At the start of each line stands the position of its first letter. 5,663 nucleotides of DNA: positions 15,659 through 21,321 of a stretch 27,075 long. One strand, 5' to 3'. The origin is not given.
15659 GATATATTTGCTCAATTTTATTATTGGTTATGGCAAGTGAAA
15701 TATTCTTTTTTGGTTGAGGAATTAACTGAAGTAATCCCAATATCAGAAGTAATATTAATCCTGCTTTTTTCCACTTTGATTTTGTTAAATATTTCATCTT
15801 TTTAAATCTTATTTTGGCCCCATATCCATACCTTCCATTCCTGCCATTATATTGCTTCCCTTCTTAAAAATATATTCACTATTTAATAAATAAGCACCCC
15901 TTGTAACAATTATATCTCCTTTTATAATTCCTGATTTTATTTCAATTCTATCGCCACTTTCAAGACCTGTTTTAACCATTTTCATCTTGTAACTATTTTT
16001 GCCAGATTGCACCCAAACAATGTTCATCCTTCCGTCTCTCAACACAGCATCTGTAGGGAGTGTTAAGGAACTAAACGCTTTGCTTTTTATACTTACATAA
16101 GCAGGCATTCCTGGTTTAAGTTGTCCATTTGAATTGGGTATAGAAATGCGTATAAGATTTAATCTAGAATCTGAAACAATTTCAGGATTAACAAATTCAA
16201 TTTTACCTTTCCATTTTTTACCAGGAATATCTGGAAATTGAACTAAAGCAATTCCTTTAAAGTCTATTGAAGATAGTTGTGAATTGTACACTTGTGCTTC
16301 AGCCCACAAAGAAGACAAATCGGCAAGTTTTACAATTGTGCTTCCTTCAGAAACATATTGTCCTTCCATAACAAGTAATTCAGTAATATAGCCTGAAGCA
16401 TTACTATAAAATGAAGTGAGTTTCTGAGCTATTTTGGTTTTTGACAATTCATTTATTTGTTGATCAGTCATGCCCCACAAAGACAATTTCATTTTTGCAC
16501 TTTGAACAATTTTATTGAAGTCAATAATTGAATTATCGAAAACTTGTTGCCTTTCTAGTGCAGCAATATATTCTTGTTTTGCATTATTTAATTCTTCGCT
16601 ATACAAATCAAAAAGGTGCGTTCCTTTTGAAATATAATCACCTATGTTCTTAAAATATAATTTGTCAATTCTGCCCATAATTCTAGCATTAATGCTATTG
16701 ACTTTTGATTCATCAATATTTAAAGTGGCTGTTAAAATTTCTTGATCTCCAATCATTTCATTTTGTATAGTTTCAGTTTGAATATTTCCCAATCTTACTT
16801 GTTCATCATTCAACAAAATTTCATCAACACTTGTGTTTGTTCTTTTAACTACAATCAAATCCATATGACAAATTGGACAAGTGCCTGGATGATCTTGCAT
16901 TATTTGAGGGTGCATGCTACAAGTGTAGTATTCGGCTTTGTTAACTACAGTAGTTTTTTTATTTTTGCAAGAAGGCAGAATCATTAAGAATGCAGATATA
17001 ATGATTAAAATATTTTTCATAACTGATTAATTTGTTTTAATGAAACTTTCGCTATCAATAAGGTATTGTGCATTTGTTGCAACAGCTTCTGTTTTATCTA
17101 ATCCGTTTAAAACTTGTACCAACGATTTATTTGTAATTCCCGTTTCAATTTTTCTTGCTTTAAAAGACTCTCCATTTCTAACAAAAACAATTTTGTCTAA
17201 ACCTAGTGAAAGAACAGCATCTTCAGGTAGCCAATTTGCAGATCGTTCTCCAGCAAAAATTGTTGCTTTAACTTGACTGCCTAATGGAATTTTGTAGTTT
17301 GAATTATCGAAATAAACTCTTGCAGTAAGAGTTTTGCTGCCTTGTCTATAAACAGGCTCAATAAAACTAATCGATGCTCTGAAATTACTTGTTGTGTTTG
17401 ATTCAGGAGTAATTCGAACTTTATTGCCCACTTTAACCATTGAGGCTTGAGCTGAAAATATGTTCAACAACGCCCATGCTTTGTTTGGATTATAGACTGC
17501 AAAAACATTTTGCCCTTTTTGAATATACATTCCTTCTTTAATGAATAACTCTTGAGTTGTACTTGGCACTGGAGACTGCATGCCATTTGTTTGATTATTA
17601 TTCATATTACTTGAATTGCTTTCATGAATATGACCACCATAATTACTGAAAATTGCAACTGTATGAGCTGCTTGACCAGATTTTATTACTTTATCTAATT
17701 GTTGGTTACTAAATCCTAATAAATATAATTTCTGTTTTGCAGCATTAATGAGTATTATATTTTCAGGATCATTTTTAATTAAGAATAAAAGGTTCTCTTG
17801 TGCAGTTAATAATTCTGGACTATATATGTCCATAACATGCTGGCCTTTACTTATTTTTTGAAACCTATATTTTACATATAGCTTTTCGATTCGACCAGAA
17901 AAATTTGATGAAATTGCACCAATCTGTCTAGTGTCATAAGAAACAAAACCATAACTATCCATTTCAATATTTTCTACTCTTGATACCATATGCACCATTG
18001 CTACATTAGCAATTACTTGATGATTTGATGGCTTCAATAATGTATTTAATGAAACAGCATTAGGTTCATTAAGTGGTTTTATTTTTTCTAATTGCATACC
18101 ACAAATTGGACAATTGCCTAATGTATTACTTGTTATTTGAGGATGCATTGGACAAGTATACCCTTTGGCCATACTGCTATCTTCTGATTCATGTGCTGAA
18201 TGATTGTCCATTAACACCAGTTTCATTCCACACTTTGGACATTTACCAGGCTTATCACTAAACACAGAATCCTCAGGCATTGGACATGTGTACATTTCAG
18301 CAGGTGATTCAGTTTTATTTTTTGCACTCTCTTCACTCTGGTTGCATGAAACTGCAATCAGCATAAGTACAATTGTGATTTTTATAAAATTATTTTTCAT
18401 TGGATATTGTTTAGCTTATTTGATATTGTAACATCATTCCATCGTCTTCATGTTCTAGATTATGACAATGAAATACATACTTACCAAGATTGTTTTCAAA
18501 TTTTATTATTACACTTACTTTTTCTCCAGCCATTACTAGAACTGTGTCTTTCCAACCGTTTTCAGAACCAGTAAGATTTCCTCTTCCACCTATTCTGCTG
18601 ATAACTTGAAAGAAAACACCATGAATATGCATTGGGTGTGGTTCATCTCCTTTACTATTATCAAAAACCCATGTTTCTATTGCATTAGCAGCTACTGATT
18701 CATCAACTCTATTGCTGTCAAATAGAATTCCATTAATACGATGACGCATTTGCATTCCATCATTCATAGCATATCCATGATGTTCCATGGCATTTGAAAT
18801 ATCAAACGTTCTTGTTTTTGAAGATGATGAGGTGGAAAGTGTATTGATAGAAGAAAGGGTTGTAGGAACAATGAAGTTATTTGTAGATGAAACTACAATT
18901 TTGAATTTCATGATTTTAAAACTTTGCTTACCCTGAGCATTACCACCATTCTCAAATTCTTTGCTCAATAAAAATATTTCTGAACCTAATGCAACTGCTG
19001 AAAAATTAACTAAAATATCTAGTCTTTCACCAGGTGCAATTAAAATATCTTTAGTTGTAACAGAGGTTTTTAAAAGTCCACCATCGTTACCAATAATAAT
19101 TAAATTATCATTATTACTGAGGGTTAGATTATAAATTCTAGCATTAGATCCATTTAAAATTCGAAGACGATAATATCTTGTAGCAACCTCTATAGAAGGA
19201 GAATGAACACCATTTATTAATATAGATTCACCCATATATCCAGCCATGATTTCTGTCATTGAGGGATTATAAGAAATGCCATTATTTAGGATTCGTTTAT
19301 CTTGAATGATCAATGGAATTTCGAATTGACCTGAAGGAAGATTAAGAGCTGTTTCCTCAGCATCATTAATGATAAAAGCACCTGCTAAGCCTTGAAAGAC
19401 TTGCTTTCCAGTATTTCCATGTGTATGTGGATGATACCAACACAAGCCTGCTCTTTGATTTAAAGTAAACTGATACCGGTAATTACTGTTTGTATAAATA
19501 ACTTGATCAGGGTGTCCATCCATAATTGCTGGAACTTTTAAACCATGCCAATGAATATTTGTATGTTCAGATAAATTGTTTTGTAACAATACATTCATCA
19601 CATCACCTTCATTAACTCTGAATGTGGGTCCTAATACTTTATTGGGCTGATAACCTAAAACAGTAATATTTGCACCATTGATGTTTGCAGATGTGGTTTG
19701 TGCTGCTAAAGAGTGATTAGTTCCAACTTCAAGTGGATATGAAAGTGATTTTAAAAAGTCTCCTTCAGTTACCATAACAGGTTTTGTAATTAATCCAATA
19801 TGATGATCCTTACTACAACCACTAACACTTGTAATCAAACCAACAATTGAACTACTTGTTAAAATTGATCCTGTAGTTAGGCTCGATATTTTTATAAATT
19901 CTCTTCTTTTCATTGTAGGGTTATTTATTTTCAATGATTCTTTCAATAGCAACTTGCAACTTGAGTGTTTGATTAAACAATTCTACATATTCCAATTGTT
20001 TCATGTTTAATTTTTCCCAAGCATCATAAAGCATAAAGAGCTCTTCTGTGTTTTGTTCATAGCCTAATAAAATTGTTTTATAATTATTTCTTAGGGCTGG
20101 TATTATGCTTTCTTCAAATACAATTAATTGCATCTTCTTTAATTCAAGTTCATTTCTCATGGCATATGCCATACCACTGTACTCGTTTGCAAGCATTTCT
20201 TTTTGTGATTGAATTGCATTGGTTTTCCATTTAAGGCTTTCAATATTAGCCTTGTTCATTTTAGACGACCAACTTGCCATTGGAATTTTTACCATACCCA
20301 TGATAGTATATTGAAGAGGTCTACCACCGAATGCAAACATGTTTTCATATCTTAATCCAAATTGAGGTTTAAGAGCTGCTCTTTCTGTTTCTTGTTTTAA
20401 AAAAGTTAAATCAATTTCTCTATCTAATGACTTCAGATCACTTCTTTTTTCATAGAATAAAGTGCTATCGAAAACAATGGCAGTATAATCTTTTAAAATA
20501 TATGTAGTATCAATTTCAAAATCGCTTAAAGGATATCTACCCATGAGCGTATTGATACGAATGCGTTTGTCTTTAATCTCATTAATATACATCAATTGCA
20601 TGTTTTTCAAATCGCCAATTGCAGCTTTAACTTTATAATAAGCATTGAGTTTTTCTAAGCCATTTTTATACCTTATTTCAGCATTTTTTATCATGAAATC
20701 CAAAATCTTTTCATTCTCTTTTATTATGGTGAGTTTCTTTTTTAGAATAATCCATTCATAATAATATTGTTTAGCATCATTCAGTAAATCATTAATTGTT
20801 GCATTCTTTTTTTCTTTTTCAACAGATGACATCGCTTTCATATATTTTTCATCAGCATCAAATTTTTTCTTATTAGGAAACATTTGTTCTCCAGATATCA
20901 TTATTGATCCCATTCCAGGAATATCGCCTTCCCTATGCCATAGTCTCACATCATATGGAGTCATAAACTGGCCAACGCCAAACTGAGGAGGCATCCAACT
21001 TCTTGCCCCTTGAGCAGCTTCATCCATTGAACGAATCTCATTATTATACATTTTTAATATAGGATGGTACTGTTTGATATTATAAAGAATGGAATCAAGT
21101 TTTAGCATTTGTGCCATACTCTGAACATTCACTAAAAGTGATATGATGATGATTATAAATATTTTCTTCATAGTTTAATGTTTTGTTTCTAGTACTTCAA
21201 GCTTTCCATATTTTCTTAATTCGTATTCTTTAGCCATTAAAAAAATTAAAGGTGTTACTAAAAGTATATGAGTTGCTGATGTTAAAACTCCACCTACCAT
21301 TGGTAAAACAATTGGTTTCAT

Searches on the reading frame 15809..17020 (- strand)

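Call 46: search_protein_families(library=pfam, proteins=[window:15809-17020:-])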
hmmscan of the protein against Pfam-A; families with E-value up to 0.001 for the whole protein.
window:15809-17020:- (403 aa): 4 families
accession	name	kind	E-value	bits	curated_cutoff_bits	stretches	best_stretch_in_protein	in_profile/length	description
PF16576.10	HlyD_D23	-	2e-60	204.2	30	1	97-306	9-213/214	Barrel-sandwich domain of CusB or HlyD membrane-fusion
PF13437.12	HlyD_3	-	3.1e-12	47.6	22.2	1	207-304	5-106/106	HlyD family secretion protein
PF19335.5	HMBD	-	3.5e-10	40.1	23.6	1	31-56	1-26/28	Heavy metal binding domain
PF00364.28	Biotin_lipoyl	-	0.00092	19.4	22.1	0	186-232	30-73/73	Biotin-requiring enzyme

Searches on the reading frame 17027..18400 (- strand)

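Call 46: search_protein_families(library=pfam, proteins=[window:17027-18400:-])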
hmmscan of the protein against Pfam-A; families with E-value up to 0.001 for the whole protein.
window:17027-18400:- (457 aa): 4 families
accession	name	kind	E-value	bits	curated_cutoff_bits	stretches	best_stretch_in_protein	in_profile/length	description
PF16576.10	HlyD_D23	-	2.6e-43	148.2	30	2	147-262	6-123/214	Barrel-sandwich domain of CusB or HlyD membrane-fusion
PF19335.5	HMBD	-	1.4e-22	79.8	23.6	2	81-106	2-27/28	Heavy metal binding domain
PF13437.12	HlyD_3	-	4.5e-09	37.4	22.2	1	276-367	4-96/106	HlyD family secretion protein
PF13533.13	Biotin_lipoyl_2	-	1.8e-05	24.9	29.8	0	274-297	3-26/32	Biotin-lipoyl like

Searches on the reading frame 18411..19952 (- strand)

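Call 12: search_protein_families(library=pfam, proteins=[window:18411-19952:-])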
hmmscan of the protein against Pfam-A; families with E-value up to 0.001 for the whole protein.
window:18411-19952:- (513 aa): 3 families
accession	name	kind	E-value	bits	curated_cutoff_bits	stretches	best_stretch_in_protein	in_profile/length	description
PF07731.20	Cu-oxidase_2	-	7.3e-27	94.2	20.4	1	398-511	15-132/137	Multicopper oxidase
PF07732.21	Cu-oxidase_3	-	1.7e-26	93.1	21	1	96-199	15-118/119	Multicopper oxidase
PF00394.28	Cu-oxidase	-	4.1e-10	40.4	21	1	243-319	38-124/157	Multicopper oxidase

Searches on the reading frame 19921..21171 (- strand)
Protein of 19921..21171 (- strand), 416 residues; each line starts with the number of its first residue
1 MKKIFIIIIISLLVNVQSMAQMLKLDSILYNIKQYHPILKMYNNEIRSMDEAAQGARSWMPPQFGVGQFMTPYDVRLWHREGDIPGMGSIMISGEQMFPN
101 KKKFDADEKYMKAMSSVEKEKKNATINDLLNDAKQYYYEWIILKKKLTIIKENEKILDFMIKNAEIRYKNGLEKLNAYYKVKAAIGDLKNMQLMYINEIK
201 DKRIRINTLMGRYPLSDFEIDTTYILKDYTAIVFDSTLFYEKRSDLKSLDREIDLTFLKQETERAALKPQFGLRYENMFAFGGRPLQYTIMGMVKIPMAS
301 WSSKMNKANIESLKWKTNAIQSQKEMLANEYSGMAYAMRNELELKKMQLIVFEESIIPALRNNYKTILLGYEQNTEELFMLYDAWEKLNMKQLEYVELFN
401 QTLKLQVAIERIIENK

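Call 12: search_protein_families(library=pfam, proteins=[window:19921-21171:-])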
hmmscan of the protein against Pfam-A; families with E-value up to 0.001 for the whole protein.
window:19921-21171:- (416 aa): 1 family
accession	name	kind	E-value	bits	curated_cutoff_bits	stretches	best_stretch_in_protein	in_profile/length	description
PF02321.23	OEP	-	8.7e-19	68.5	22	2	26-211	2-187/187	Outer membrane efflux protein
